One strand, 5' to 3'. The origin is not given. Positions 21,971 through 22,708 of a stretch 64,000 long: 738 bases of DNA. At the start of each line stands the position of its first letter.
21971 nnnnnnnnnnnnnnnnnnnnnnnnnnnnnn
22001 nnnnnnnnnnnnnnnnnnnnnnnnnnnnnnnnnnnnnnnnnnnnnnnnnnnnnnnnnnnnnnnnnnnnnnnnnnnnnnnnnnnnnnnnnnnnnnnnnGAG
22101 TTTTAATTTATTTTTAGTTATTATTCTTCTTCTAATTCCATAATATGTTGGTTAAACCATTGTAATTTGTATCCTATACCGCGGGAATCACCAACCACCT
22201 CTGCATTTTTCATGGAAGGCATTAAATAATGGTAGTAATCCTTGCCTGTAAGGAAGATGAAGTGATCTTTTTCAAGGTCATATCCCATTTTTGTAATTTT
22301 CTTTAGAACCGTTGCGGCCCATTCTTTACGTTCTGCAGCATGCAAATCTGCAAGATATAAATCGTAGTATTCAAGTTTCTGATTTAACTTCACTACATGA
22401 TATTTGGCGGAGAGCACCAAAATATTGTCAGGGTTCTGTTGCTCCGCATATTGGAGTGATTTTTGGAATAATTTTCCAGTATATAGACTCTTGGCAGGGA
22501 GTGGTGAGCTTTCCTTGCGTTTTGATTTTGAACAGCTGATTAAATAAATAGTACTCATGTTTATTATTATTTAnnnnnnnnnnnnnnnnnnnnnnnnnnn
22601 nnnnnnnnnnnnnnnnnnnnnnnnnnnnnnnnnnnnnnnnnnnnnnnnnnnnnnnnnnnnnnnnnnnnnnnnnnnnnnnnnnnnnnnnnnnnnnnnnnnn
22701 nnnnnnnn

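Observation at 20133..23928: Compact AT-rich operon: two proteins sharing an unassigned ~100-aa N-terminal module bracket DUF6884 and a DEDDh exonuclease, next to a GIY-YIG nuclease; candidate undescribed conflict/defence system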

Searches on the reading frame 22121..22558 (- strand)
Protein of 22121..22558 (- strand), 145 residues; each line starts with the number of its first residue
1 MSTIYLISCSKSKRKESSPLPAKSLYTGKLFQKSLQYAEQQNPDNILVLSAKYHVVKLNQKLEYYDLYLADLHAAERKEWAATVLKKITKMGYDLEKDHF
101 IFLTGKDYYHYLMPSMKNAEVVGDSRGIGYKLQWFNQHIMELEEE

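Call 3: search_protein_families(library=pfam, proteins=[window:22121-22558:-], max_evalue=1)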
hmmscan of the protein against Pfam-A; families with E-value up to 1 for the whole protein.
window:22121-22558:- (145 aa): 1 family
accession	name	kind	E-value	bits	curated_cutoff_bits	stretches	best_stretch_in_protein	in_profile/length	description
PF21818.3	DUF6884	-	4.7e-35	121.1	30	1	4-137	1-135/135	Family of unknown function (DUF6884)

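Call 4: search_protein_families(library=padloc, proteins=[window:22121-22558:-], max_evalue=1)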
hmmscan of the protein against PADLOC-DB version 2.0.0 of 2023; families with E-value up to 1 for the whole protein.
window:22121-22558:- (145 aa): 2 families
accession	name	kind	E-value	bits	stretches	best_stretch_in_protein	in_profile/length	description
PDLC04712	PDC-M57A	-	8.3e-39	131.1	1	1-138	1-135/138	-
PDLC02815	DpdC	-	0.00047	17.7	1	12-70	45-102/312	DpdC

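Call 5: search_protein_families(library=ncbifam, proteins=[window:22121-22558:-], max_evalue=1)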
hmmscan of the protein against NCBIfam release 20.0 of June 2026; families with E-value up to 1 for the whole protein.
window:22121-22558:- (145 aa): 2 families
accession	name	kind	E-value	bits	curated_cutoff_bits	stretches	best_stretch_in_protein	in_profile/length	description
TIGR01128.2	holA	equivalog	0.028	13.7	80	1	28-103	77-154/316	DNA polymerase III subunit delta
NF041783.2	mnquin_red_QrcB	equivalog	0.13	10.4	440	1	83-128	188-233/695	menaquinone reductase molybdopterin-binding-like subunit QrcB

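Call 6: search_protein_families(library=phrogs, proteins=[window:22121-22558:-], max_evalue=1)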
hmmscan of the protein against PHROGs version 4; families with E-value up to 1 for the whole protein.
window:22121-22558:- (145 aa): 3 families
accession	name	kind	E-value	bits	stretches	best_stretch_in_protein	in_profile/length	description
phrog_5935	-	unknown function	3.2e-21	76.8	1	3-141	8-151/155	-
phrog_5436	-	unknown function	5.9e-05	23.8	1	3-83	128-209/267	-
phrog_17010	-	unknown function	0.15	13.7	1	57-91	22-56/85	-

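Call 51: find_homologous_proteins(query=window:22121-22558:-, max_evalue=0.00001)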
Query window:22121-22558:- (145 aa): 2 proteins with E <= 0.00001 among 33 candidates.
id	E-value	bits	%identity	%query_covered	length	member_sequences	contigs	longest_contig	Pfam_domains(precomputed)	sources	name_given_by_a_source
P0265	5.1e-91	320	100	100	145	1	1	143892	PF21818.4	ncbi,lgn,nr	ncbi:MAG: hypothetical protein K6A41_04605 [Bacteroidales bacterium]|nr:hypothetical protein [Bacter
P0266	2.6e-27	114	45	95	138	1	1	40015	PF21818.4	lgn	-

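Call 53: find_encoding_contigs(protein=P0266, flank=10000, max_places=4)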
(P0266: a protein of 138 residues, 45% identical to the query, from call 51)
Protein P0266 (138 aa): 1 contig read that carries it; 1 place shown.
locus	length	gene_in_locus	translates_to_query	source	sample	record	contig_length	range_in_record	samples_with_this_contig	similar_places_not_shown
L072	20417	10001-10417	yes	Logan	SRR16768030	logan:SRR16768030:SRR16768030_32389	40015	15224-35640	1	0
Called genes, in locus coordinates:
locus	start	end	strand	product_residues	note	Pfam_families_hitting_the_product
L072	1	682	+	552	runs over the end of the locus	PF13589:HATPase_c_3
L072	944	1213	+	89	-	PF14452:Multi_ubiq (weak)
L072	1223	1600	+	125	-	-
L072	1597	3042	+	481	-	PF00899:ThiF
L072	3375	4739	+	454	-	PF02463:SMC_N (faint), PF13175:AAA_15, PF13476:AAA_23, PF13175:AAA_15, PF13304:AAA_21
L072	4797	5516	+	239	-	PF22945:LEM-3_GIY-YIG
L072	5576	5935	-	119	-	-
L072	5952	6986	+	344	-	PF03781:FGE-sulfatase (weak)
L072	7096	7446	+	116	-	PF05635:23S_rRNA_IVP (weak), PF22296:bAvd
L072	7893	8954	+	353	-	PF00078:RVT_1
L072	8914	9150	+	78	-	PF01381:HTH_3, PF12844:HTH_19 (weak), PF13560:HTH_31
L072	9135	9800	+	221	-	-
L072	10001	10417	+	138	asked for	PF21818:DUF6884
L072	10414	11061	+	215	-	PF26468:GIY_YIG_3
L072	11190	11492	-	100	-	-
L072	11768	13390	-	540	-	PF00239:Resolvase, PF13408:Zn_ribbon_recom (weak)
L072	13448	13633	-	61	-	-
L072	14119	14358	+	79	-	-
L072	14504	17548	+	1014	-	PF00149:Metallophos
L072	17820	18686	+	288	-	PF04471:Mrr_cat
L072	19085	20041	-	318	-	PF06067:DUF932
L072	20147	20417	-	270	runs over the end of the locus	PF12705:PDDEXK_1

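Call 55: search_protein_families(library=padloc, proteins=[L072:10414-11061:+, L072:9135-9800:+, L072:10001-10417:+], max_evalue=0.01)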
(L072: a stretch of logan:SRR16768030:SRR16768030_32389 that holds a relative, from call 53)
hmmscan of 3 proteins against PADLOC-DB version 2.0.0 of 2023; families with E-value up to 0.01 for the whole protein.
L072:10414-11061:+ (215 aa): 2 families
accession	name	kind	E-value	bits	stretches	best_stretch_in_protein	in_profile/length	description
PDLC04713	PDC-M57B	-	1.1e-95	317.2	1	1-207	1-207/211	-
PDLC04714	PDC-M57B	-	5.8e-21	73.2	1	12-191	21-214/238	-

L072:9135-9800:+ (221 aa): 0 families

L072:10001-10417:+ (138 aa): 2 families
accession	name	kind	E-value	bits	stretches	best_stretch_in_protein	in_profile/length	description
PDLC04712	PDC-M57A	-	1.7e-56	188.4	1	1-135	1-135/138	-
PDLC02815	DpdC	-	0.0025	15.3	1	12-71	47-105/312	DpdC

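Call 62: find_related_loci(query=A5, collection=viral_contigs, flank=5000)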
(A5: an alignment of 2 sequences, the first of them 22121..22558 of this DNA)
Query A5 (145 aa) in viral_contigs; peptide patterns used: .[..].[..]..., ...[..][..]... (x = any residue, [..] = any of these).
184 stretches matched a pattern; 6 encode a relative of the query (tblastn E <= 1e-3); 6 distinct loci.
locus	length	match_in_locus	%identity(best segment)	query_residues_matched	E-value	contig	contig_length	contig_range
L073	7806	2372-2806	37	1-144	3e-28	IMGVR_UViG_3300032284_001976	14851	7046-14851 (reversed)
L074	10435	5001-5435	37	1-144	8e-28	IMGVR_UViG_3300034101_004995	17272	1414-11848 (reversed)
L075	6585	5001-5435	37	1-144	8e-28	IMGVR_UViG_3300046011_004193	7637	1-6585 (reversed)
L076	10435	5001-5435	37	1-144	1e-27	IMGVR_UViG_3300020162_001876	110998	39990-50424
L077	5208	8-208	35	80-144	2e-9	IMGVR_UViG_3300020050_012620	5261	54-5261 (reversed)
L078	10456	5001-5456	28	3-137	3e-9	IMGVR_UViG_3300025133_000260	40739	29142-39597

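Call 88: search_dna_similar(query=window:22121-22558:-, collection=plasmids, mode=protein, max_evalue=0.000001, max_rows=25)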
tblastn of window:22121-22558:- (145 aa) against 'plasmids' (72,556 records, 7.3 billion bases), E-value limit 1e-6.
Records with a match: 52; places in all: 52; records where one place covers at least 80% of the query: 46.
Best place of each record, by identity: <60% 52.
By first word of the organism name: Sphingobium 12; Burkholderia 6; Variovorax 4; Natrinema 3; Halalkalicoccus 3; Natribaculum 2; Tolypothrix 2; Sphingomonas 2; Deinococcus 2; Novosphingobium 2; and 13 more.
By predicted mobility (MOB-suite, as given by PLSDB): non-mobilizable 24; conjugative 21; mobilizable 7.
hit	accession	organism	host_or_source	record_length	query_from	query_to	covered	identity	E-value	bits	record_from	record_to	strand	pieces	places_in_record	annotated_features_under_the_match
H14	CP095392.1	Natribaculum breve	cell culture,saline soil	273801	1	139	96%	37.2%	4e-18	86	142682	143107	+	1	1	record has no annotation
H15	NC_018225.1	Natrinema sp. J7-2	-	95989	4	139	94%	36.9%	1e-14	76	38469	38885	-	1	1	DUF6884 domain-containing protein | hypothetical protein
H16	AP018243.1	Microchaete diplosiphon NIES-3275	-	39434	1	139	96%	35.0%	1e-14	76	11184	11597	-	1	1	hypothetical protein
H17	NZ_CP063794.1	Tolypothrix sp. PCC 7712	Soil sample,soil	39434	1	139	96%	35.0%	1e-14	76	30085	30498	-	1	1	DUF6884 domain-containing protein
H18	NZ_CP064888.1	Tolypothrix sp. PCC 7601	Fresh water sample,Fresh water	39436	1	139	96%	35.0%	1e-14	76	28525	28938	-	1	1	DUF6884 domain-containing protein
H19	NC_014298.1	Halalkalicoccus jeotgali B3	-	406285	4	138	93%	34.8%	4e-13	72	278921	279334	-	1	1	DUF6884 domain-containing protein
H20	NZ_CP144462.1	Halalkalicoccus sp. FCH27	cell culture,Salt lake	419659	4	138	93%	33.8%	1e-9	62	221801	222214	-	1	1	DUF6884 domain-containing protein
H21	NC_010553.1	Burkholderia ambifaria MC40-6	-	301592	1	138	95%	32.9%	1e-9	62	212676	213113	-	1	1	DUF6884 domain-containing protein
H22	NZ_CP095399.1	Natribaculum luteum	cell culture,brine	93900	1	139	96%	31.9%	4e-13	72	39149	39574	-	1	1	DUF6884 domain-containing protein | GIY-YIG nuclease family protein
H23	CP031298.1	Natrinema thermotolerans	Cell culture,Korean salt-fermented food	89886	1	135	93%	32.4%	2e-9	62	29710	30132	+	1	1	peroxide stress protein YaaA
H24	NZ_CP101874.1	Natrinema thermotolerans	cell culture,salt-fermented food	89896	1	135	93%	32.4%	2e-9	62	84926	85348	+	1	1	yaaA: peroxide stress protein YaaA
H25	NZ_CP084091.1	Halomicrobium urmianum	cell culture,salt lake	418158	4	139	94%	31.9%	8e-13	71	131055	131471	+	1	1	DUF6884 domain-containing protein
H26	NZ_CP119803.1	Halosegnis marinus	cell culture,coastal saline-alkali land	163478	4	139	94%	31.9%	1e-12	71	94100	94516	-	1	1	DUF6884 domain-containing protein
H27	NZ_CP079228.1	Rhodococcus sp. LW-XY12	pure culture,activated sludge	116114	2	138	94%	31.2%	2e-9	62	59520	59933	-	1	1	DUF6884 domain-containing protein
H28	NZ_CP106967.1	Haloferax alexandrinus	-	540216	4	139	94%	31.3%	3e-12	70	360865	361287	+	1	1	DUF6884 domain-containing protein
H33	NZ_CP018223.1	Tardibacter chloracetimidivorans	whole organism,soil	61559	4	137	92%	30.9%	2e-8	58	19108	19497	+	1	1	DUF6884 domain-containing protein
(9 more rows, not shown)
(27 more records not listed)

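Call 89: get_annotated_region(hit=H17, flank=2500)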
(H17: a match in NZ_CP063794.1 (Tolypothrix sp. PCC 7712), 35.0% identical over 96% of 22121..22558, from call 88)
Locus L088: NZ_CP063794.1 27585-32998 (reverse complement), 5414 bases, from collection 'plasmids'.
description: Tolypothrix sp. PCC 7712 plasmid unnamed9, complete sequence
organism: Tolypothrix sp. PCC 7712 (NCBI taxid 2596898)
taxonomy: Bacteria; Cyanobacteriota; Cyanophyceae; Nostocales; Tolypothrichaceae; Tolypothrix; Tolypothrix sp. PCC 7712
host: -; source: Soil sample,soil; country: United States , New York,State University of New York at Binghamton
typing (MOB-suite, as given by PLSDB): mobilizable; relaxase MOBF
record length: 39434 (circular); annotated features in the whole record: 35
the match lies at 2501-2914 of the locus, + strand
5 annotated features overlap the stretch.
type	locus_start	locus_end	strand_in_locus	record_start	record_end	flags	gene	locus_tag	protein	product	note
CDS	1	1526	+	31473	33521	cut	-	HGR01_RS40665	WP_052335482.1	hypothetical protein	-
CDS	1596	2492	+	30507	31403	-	-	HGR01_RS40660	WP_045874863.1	GIY-YIG nuclease family protein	-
CDS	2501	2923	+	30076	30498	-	-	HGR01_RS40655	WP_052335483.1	DUF6884 domain-containing protein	-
CDS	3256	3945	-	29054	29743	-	-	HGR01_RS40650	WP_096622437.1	hypothetical protein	-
CDS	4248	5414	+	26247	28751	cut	-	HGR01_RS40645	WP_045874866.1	NACHT domain-containing NTPase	-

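Call 90: get_annotated_region(hit=H21, flank=2500)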
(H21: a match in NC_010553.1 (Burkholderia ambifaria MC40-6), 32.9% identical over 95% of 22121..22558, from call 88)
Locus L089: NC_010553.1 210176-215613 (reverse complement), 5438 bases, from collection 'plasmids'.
description: Burkholderia ambifaria MC40-6 plasmid pBMC401, complete sequence
organism: Burkholderia ambifaria MC40-6 (NCBI taxid 398577)
taxonomy: Bacteria; Pseudomonadota; Betaproteobacteria; Burkholderiales; Burkholderiaceae; Burkholderia; Burkholderia ambifaria; Burkholderia ambifaria MC40-6
host: -; source: -; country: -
typing (MOB-suite, as given by PLSDB): conjugative; replicon rep_cluster_526; relaxase MOBP; mating-pair formation MPF_T
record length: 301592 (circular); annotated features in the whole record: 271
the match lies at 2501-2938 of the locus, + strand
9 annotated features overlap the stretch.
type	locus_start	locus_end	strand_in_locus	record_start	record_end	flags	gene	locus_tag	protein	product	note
CDS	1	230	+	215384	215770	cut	-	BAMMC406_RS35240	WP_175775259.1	hypothetical protein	-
CDS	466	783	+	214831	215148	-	-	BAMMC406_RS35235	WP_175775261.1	hypothetical protein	-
CDS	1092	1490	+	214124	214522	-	-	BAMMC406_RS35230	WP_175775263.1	hypothetical protein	-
CDS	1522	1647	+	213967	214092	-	-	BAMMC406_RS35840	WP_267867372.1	hypothetical protein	-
CDS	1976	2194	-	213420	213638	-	-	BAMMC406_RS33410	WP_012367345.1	hypothetical protein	-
CDS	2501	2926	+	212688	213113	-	-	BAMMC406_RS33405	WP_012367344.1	DUF6884 domain-containing protein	-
CDS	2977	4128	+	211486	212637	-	-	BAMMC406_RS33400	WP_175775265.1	HNH endonuclease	-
CDS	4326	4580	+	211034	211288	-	-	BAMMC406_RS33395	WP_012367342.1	hypothetical protein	-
CDS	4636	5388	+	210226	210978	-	-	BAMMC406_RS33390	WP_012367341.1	hypothetical protein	-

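Call 91: get_annotated_region(hit=H22, flank=2500)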
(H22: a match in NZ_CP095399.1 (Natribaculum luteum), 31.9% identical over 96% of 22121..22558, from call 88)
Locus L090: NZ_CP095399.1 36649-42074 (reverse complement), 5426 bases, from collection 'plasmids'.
description: Natribaculum luteum strain IBRC-M 10912 plasmid unnamed2, complete sequence
organism: Natribaculum luteum (NCBI taxid 1586232)
taxonomy: Archaea; Euryarchaeota; Halobacteria; Halobacteriales; Natrialbaceae; Natribaculum; Natribaculum luteum
host: -; source: cell culture,brine; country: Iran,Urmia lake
typing (MOB-suite, as given by PLSDB): non-mobilizable; mating-pair formation MPF_T
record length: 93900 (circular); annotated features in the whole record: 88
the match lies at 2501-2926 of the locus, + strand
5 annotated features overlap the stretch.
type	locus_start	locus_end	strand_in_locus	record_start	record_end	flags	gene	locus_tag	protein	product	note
CDS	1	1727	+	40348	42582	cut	-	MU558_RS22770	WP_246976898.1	hypothetical protein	-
CDS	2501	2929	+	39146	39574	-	-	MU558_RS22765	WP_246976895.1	DUF6884 domain-containing protein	-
CDS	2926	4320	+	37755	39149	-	-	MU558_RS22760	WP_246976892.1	GIY-YIG nuclease family protein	-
CDS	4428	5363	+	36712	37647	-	-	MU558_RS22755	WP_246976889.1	ArdC-like ssDNA-binding domain-containing protein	-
CDS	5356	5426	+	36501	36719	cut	-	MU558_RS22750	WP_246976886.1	HalOD1 output domain-containing protein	-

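Call 92: get_annotated_region(hit=H33, flank=2500)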
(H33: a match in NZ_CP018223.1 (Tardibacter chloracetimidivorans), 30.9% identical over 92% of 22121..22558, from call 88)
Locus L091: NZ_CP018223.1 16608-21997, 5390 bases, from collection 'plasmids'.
description: Tardibacter chloracetimidivorans strain JJ-A5 plasmid pHSL2, complete sequence
organism: Tardibacter chloracetimidivorans (NCBI taxid 1921510)
taxonomy: Bacteria; Pseudomonadota; Alphaproteobacteria; Sphingomonadales; Sphingomonadaceae; Tardibacter; Tardibacter chloracetimidivorans
host: -; source: whole organism,soil; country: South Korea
typing (MOB-suite, as given by PLSDB): mobilizable; replicon rep_cluster_1617; relaxase MOBP
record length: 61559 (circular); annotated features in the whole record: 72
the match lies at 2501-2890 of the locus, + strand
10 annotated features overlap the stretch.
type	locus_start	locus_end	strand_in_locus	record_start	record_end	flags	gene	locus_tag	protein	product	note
CDS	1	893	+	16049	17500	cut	-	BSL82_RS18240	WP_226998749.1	DUF4942 domain-containing protein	-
CDS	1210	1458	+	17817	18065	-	-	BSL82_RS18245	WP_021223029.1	hypothetical protein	-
CDS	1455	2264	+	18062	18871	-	-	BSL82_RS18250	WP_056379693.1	hypothetical protein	-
CDS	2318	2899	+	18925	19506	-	-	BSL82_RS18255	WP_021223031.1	DUF6884 domain-containing protein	-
CDS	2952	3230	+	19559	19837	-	-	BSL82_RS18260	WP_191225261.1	hypothetical protein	-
CDS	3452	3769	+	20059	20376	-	-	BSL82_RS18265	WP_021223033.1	hypothetical protein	-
CDS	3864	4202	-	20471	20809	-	-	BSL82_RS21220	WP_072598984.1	hypothetical protein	-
CDS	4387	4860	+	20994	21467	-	-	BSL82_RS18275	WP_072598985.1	hypothetical protein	-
CDS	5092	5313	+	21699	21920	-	-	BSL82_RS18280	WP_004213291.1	hypothetical protein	-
CDS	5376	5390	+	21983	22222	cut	-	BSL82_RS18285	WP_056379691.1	hypothetical protein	-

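Call 93: get_annotated_region(hit=H27, flank=2500)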
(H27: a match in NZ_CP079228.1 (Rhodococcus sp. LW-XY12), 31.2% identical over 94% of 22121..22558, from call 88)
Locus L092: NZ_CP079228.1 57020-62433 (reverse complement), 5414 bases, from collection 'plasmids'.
description: Rhodococcus sp. LW-XY12 plasmid pLW3, complete sequence
organism: Rhodococcus sp. LW-XY12 (NCBI taxid 2856851)
taxonomy: Bacteria; Actinomycetota; Actinomycetes; Mycobacteriales; Nocardiaceae; Rhodococcus; Rhodococcus sp. LW-XY12
host: -; source: pure culture,activated sludge; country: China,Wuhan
typing (MOB-suite, as given by PLSDB): mobilizable; replicon rep_cluster_1381; relaxase MOBF
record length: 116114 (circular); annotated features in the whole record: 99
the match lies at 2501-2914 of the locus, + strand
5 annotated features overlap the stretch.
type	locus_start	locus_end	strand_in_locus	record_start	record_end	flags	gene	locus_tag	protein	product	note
CDS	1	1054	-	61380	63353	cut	-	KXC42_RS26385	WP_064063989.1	class I SAM-dependent DNA methyltransferase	-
CDS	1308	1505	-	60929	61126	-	-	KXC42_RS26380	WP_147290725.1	hypothetical protein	-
CDS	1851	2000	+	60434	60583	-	-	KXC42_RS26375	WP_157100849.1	hypothetical protein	-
CDS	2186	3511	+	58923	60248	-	-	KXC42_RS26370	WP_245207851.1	DUF6884 domain-containing protein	-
CDS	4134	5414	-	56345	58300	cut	-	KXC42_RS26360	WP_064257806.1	tyrosine-type recombinase/integrase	GO:0015074 - DNA integration [Evidence IEA]; GO:0006310 - DNA recombination [Evidence IEA]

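Call 94: get_annotated_region(hit=H19, flank=2500)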
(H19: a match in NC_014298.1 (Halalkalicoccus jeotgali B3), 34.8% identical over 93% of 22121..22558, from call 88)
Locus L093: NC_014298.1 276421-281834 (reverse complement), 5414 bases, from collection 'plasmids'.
description: Halalkalicoccus jeotgali B3 plasmid 1, complete sequence
organism: Halalkalicoccus jeotgali B3 (NCBI taxid 795797)
taxonomy: Archaea; Euryarchaeota; Halobacteria; Halobacteriales; Halococcaceae; Halalkalicoccus; Halalkalicoccus jeotgali; Halalkalicoccus jeotgali B3
host: -; source: -; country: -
typing (MOB-suite, as given by PLSDB): non-mobilizable
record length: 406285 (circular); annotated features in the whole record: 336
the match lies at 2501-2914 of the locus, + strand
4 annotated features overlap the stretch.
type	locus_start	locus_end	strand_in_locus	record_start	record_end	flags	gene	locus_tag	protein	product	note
CDS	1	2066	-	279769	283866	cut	-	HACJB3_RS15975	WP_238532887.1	glycoside hydrolase family 2 TIM barrel-domain containing protein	GO:0005975 - carbohydrate metabolic process [Evidence IEA]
CDS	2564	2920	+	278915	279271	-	-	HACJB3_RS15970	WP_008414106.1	DUF6884 domain-containing protein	-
CDS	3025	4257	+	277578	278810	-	-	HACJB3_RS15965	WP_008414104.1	hypothetical protein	-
CDS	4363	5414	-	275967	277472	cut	-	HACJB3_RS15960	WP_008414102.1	FGGY-family carbohydrate kinase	GO:0016310 - phosphorylation [Evidence IEA]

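Call 95: search_protein_families(library=pfam, proteins=[L092:2186-3511:+, L093:3025-4257:+, L089:2977-4128:+, L088:1596-2492:+, L090:2926-4320:+, L091:2318-2899:+, L091:2952-3230:+], max_evalue=0.001)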
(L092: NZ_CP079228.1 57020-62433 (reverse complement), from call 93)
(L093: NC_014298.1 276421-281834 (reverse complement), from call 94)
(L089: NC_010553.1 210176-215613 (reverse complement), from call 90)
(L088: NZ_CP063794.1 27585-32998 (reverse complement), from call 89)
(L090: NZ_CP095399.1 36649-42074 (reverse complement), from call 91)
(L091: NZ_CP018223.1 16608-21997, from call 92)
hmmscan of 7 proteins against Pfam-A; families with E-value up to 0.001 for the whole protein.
L092:2186-3511:+ (441 aa): 3 families
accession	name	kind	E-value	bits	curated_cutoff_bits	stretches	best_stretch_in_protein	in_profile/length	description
PF21818.3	DUF6884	-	6.9e-47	159.4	30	1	109-242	2-135/135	Family of unknown function (DUF6884)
PF24698.1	DUF7662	-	3.3e-29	100.9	26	1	4-74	1-71/72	Domain of unknown function (DUF7662)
PF20815.3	GIY_YIG_2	-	1.4e-13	51.5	22.4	1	297-438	2-152/153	GIY-YIG catalytic domain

L093:3025-4257:+ (410 aa): 0 families

L089:2977-4128:+ (383 aa): 1 family
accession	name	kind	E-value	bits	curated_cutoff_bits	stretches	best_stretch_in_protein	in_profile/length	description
PF13391.12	HNH_2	-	3e-05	24.2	21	1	269-316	1-63/66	HNH endonuclease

L088:1596-2492:+ (298 aa): 0 families

L090:2926-4320:+ (464 aa): 0 families

L091:2318-2899:+ (193 aa): 1 family
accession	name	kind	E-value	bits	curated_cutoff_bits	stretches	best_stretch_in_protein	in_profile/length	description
PF21818.3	DUF6884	-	5.2e-50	169.5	30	1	62-190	1-134/135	Family of unknown function (DUF6884)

L091:2952-3230:+ (92 aa): 0 families
